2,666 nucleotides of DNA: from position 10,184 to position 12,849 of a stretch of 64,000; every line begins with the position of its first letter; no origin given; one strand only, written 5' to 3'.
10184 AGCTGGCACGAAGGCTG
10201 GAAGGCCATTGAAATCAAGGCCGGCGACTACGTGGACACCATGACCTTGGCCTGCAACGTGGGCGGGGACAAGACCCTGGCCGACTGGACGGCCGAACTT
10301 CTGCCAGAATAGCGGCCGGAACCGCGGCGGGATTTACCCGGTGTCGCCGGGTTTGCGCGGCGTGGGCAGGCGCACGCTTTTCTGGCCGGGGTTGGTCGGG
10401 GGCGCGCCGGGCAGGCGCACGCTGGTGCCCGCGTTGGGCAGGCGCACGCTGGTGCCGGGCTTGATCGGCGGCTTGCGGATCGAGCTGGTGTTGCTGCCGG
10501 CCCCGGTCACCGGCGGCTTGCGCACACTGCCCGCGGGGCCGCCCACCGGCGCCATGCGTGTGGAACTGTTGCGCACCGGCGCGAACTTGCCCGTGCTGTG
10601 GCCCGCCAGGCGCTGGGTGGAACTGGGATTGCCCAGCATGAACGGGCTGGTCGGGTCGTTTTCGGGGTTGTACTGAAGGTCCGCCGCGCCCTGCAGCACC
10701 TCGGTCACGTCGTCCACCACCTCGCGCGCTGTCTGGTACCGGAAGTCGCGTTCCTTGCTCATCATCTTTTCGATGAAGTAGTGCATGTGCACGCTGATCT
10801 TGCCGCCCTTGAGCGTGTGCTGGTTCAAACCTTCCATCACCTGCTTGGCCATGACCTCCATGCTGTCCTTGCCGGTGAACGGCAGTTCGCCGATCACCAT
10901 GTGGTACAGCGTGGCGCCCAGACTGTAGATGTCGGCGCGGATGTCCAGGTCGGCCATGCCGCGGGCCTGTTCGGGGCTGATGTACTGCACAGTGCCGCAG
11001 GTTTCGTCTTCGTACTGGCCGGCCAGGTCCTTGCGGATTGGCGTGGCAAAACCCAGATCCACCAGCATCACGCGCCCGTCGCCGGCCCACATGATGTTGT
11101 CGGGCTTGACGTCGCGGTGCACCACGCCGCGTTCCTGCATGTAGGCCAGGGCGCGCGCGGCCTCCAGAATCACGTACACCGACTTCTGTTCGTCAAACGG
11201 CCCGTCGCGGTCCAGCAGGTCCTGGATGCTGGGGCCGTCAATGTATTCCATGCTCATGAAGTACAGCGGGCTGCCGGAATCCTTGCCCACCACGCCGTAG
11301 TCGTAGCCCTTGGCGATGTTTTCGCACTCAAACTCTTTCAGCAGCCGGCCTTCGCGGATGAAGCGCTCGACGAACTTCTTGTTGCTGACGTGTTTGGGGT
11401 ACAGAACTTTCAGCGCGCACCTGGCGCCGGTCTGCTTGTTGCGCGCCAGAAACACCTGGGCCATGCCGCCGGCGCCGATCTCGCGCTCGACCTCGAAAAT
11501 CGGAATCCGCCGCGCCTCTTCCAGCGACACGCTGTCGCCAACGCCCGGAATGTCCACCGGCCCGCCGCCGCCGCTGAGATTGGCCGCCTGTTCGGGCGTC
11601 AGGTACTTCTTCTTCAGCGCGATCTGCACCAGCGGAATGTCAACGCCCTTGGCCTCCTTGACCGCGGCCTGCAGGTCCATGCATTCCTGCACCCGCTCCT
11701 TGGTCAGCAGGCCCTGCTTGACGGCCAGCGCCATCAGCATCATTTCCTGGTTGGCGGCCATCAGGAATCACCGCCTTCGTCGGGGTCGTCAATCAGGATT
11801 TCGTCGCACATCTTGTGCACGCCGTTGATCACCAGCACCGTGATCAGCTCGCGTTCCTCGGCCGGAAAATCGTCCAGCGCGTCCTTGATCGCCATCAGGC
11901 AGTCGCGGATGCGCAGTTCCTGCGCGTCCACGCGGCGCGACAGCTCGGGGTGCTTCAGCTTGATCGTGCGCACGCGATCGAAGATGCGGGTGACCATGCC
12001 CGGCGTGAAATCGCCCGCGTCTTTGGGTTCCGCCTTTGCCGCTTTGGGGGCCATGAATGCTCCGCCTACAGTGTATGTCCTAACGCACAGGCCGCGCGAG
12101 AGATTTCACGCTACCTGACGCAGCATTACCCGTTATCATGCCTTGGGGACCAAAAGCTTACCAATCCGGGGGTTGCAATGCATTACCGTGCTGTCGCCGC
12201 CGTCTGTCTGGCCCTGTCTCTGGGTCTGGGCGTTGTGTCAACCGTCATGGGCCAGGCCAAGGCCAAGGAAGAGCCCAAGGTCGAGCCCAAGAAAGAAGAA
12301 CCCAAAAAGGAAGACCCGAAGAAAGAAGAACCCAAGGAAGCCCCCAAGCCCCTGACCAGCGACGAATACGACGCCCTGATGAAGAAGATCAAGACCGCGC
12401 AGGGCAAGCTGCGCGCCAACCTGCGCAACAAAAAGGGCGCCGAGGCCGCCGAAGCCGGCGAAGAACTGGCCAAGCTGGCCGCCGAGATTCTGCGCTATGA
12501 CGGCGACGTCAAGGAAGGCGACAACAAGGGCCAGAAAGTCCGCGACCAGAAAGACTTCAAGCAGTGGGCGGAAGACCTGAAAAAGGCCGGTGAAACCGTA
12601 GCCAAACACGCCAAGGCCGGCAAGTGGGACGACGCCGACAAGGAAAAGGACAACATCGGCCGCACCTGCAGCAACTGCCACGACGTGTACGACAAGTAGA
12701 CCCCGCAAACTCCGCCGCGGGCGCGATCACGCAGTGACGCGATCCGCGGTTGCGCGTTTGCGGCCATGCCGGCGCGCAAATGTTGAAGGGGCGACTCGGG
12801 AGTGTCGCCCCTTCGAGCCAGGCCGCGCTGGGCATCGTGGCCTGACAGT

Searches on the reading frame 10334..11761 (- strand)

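Call 6: search_protein_families(library=pfam, proteins=[window:10334-11761:-], max_evalue=0.001)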
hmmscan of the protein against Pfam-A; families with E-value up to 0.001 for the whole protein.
window:10334-11761:- (475 aa): 6 families
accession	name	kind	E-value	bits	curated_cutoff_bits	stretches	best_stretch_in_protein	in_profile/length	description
PF00069.31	Pkinase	-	5.6e-45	154.2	31.7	1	89-349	1-258/263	Protein kinase domain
PF07714.23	PK_Tyr_Ser-Thr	-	8.2e-27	94.6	23.1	1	90-317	2-226/258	Protein tyrosine and serine/threonine kinase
PF03109.22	ABC1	-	6.8e-08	32.4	22.9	1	168-250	144-225/244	ABC1 atypical kinase-like domain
PF01636.29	APH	-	5.4e-07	30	23.2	1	186-240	147-198/239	Phosphotransferase enzyme family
PF14531.12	Kinase-like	-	1.4e-06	28.2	25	1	190-300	143-256/289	Kinase-like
PF17667.7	Pkinase_fungal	-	0.00014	21.2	24.1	1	207-267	301-366/387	Fungal protein kinase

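Call 96: search_protein_families(library=padloc, proteins=[window:10334-11761:-], max_evalue=0.001)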
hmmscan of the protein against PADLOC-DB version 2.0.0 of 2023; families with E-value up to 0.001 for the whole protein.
window:10334-11761:- (475 aa): 35 families (the best 25 are shown)
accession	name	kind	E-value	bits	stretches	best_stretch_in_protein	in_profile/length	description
PDLC04042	PD-T4-6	-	1.7e-68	229.4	1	89-363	11-280/292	-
PDLC04060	PD-T4-6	-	8.4e-63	210.9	1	89-360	10-274/486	-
PDLC04138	mad6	-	4.2e-62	209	1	89-385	53-343/659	mads_6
PDLC04054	PD-T4-6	-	4.1e-61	205.3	1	89-420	12-333/347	-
PDLC04053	PD-T4-6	-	5e-61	204.8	1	88-368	10-285/311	-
PDLC04043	PD-T4-6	-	1.5e-58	197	1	85-361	13-283/452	-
PDLC04047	PD-T4-6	-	3.9e-57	191.8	1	89-358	12-275/327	-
PDLC04061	PD-T4-6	-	5.8e-57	192.3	1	89-407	18-333/510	-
PDLC04052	PD-T4-6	-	2.3e-55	186.7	1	89-360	11-281/496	-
PDLC04057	PD-T4-6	-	1.1e-52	177.6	1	89-358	10-273/443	-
PDLC04040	PD-T4-6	-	4.2e-52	175.6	1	95-382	2-292/547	-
PDLC04039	PD-T4-6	-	1.6e-50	170.5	1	89-439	16-361/458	-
PDLC04055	PD-T4-6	-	1.8e-49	166.8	1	3-360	3-340/496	-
PDLC04041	PD-T4-6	-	7.2e-49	165.2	1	89-355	30-293/443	-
PDLC04050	PD-T4-6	-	3.7e-48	162.6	1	91-360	67-331/480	-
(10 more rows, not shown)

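Call 97: search_protein_families(library=ncbifam, proteins=[window:10334-11761:-], max_evalue=0.001)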
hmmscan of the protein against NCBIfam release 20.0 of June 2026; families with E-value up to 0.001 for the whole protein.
window:10334-11761:- (475 aa): 19 families
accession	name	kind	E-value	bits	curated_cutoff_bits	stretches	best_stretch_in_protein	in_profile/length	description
NF033483.0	PknB_PASTA_kin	equivalog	1.7e-67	228.8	450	1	89-360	9-273/563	Stk1 family PASTA domain-containing Ser/Thr kinase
NF047741.1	antiphage_MADS6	equivalog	9.8e-42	143.3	460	2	188-367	295-472/612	methylation-associated defense system protein kinase MAD6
NF052427.1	StpK7MSMEG_1200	equivalog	3e-34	118.5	900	1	83-358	3-271/601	serine/threonine protein kinase StpK7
NF053615.1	SerThrKinAfsKStmc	equivalog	1.3e-29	103.4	1300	1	81-341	7-254/809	protein serine/threonine kinase AfsK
NF009651.0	PRK13184.1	equivalog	2.9e-26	91.7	839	1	89-361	4-296/932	serine/threonine-protein kinase PknD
TIGR03903.1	TOMM_kin_cyc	equivalog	1.9e-23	82.3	705.75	1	110-308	1-202/1267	TOMM system kinase/cyclase fusion protein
NF038150.1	lanthi_synth_IV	equivalog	2.3e-22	79.2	650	1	168-366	269-467/851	class IV lanthionine synthetase LanL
NF033442.0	BREX_PglW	equivalog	1.4e-16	59.4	990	1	89-367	514-781/1391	BREX system serine/threonine kinase PglW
NF038151.1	lanthi_synth_III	equivalog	3.5e-12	45.6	575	1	103-291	236-425/833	class III lanthionine synthetase LanKC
NF043056.1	T4SS_LegK1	equivalog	1.3e-08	33.9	550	1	208-285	205-280/516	Dot/Icm T4SS effector kinase LegK1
NF011463.0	PRK14879.1-4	equivalog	1.4e-08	34.4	188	1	107-240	33-161/237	Kae1-associated kinase Bud32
NF011464.0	PRK14879.1-7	equivalog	6.8e-08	32.5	246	1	125-239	44-149/221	Kae1-associated kinase Bud32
TIGR03724.2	arch_bud32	equivalog_domain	1.3e-07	31.3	125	1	166-240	67-132/193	KEOPS complex kinase/ATPase Bud32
NF058632.1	SerThrKinPrkT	equivalog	3.4e-07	29.6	280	1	89-241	23-167/322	serine/threonine protein kinase PrkT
NF007174.0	PRK09605.1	equivalog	9.8e-05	21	447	1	110-240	354-474/535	bifunctional N(6)-L-threonylcarbamoyladenine synthase/serine/threonine protein kinase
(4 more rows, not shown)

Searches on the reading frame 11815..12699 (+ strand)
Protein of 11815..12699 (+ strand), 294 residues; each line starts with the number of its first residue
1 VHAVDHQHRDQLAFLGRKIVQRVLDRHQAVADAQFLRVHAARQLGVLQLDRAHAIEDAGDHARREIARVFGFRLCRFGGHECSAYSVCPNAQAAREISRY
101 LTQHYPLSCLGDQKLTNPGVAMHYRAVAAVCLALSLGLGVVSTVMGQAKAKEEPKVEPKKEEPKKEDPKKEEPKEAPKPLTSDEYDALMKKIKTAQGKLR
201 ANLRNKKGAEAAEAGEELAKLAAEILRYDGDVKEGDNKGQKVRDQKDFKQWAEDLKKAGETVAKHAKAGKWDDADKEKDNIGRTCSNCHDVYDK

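Call 6: search_protein_families(library=pfam, proteins=[window:11815-12699:+], max_evalue=0.001)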
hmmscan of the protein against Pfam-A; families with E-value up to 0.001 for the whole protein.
window:11815-12699:+ (294 aa): 1 family
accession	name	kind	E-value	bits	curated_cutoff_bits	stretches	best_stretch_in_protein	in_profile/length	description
PF01322.25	Cytochrom_C_2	-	1.9e-07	32.5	26.5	1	187-292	8-120/121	Cytochrome C'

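Call 97: search_protein_families(library=ncbifam, proteins=[window:11815-12699:+], max_evalue=0.001)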
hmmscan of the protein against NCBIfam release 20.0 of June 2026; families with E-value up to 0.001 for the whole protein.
window:11815-12699:+ (294 aa): 0 families
